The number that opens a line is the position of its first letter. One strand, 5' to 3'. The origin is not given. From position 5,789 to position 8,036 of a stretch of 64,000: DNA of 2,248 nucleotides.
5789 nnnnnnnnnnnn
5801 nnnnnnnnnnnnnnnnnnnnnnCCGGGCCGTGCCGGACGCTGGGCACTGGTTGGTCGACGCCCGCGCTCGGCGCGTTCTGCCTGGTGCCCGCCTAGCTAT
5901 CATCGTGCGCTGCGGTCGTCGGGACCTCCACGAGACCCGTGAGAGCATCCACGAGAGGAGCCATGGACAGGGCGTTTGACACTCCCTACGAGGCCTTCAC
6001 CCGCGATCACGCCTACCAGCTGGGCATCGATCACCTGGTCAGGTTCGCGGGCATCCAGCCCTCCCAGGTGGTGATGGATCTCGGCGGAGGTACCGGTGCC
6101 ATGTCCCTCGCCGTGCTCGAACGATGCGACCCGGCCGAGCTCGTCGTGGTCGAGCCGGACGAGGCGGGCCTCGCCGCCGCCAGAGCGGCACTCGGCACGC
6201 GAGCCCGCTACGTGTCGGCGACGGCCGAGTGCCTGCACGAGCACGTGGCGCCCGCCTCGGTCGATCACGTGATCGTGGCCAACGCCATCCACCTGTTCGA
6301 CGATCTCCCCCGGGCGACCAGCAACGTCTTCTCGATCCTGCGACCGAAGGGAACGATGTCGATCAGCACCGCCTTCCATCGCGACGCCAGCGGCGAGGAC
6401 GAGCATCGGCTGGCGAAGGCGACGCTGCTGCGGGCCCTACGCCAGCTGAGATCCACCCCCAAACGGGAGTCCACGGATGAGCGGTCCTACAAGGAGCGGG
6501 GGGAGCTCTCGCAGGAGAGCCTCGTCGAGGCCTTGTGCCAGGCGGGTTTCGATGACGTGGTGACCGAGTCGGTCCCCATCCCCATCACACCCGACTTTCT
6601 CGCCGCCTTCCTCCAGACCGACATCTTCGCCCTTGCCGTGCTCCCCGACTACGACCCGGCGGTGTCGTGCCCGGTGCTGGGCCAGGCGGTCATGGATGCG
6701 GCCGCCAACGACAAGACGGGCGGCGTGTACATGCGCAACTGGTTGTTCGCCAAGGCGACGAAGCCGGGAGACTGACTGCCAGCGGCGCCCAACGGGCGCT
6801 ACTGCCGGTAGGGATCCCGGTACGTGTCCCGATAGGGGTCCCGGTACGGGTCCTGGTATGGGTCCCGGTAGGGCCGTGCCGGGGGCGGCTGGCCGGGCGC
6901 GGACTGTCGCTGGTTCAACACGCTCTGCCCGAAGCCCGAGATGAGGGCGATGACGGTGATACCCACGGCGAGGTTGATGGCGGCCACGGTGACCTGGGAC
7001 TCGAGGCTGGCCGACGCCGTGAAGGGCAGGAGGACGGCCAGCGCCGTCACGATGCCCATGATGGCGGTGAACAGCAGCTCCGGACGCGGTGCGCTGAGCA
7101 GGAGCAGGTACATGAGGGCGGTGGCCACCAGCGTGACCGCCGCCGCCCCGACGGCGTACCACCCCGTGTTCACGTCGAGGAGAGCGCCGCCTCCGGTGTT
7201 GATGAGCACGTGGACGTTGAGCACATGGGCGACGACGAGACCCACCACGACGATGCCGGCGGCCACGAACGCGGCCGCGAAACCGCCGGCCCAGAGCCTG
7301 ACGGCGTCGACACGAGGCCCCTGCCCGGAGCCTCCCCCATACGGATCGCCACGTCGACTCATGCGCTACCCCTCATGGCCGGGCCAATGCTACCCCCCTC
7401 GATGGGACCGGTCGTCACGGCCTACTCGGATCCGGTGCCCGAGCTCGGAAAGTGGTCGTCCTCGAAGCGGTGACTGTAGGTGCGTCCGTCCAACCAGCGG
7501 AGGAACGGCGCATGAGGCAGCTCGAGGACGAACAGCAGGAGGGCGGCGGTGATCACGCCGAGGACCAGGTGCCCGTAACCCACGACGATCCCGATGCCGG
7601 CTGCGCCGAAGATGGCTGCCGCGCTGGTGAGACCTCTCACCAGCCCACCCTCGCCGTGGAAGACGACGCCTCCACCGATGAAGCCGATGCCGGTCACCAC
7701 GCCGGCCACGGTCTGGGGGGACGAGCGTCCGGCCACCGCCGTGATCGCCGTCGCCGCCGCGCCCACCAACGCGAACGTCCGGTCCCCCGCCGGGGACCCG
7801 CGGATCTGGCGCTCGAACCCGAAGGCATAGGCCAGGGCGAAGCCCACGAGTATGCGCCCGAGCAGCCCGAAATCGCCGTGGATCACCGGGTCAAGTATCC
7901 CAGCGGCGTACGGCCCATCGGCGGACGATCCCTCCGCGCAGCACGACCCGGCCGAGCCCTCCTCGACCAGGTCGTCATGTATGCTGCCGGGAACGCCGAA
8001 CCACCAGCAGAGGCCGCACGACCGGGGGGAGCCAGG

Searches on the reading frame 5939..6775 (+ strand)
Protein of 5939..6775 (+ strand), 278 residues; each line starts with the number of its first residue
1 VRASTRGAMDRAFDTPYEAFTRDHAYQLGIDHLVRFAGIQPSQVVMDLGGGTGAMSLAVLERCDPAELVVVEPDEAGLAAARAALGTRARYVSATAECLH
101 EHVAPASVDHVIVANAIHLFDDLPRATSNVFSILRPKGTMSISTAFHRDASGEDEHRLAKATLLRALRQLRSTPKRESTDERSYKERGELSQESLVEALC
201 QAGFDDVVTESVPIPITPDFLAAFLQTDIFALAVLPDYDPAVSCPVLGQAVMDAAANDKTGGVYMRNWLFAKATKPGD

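Call 54: search_protein_families(library=pfam, proteins=[window:5939-6775:+])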
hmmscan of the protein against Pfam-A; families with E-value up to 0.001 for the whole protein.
window:5939-6775:+ (278 aa): 7 families
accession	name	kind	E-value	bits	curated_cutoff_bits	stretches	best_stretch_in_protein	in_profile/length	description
PF13649.12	Methyltransf_25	-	3.5e-12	47.3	27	1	45-138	1-97/97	Methyltransferase domain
PF08241.18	Methyltransf_11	-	4.5e-11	43.7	21.2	1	47-141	2-94/95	Methyltransferase domain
PF08242.18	Methyltransf_12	-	7.3e-11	43.1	30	1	46-139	1-97/98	Methyltransferase domain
PF13489.12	Methyltransf_23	-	6.9e-08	32.8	27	1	31-168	10-124/164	Methyltransferase domain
PF13847.12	Methyltransf_31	-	2.2e-06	27.9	27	1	42-146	4-113/145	Methyltransferase domain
PF05175.20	MTS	-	2.4e-06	27.7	23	1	41-114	31-105/170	Methyltransferase small domain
PF01209.24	Ubie_methyltran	-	0.00073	19.4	20.1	0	34-141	40-150/233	ubiE/COQ5 methyltransferase family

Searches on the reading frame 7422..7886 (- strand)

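Call 54: search_protein_families(library=pfam, proteins=[window:7422-7886:-])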
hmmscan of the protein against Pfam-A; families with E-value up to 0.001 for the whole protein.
window:7422-7886:- (154 aa): 1 family
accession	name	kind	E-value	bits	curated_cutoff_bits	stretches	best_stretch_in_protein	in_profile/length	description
PF02308.21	MgtC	-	3.8e-22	79.3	31.4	1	13-123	2-114/121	MgtC family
